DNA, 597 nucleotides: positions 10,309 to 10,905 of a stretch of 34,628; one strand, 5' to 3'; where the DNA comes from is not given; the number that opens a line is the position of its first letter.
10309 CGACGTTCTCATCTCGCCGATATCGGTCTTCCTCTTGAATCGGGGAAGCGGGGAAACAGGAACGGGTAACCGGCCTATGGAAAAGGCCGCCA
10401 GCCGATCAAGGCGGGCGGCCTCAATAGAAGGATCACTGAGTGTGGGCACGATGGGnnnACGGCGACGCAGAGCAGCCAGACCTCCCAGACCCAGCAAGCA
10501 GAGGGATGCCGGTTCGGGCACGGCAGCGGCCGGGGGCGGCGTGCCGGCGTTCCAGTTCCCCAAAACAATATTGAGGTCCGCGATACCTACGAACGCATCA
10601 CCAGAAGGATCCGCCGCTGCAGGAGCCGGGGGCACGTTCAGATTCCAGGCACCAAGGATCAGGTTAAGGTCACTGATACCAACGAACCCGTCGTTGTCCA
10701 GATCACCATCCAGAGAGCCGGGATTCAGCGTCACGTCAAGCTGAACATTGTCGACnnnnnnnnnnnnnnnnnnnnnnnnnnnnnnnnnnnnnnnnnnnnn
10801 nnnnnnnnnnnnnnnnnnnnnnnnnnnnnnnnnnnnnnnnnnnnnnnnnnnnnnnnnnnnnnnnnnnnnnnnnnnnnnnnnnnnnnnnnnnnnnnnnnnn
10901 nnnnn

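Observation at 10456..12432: Tandem PEP-CTERM paralogues that differ by a clean dockerin-module insertion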

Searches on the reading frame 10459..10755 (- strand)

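Call 6: search_protein_families(library=pfam, proteins=[window:10459-10755:-], max_evalue=10)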
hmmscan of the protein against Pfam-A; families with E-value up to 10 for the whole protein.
seq(99 aa): 3 families
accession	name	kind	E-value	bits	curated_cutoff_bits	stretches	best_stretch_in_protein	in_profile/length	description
PF07589.16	PEP-CTERM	-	6.2e-07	29.7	20.7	1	78-99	1-24/24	PEP-CTERM motif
PF00404.24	Dockerin_1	-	0.064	13.9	22.9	1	17-64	2-52/57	Dockerin type I domain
PF18205.6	VPDSG-CTERM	-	0.52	10.6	25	1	84-99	10-25/26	VPDSG-CTERM motif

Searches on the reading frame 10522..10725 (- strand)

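Call 6: search_protein_families(library=pfam, proteins=[window:10522-10725:-], max_evalue=10)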
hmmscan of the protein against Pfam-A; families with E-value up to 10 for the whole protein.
seq(68 aa): 1 family
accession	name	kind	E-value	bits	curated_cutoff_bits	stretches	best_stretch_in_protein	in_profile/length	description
PF00404.24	Dockerin_1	-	0.025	15.2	22.9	1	7-54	2-52/57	Dockerin type I domain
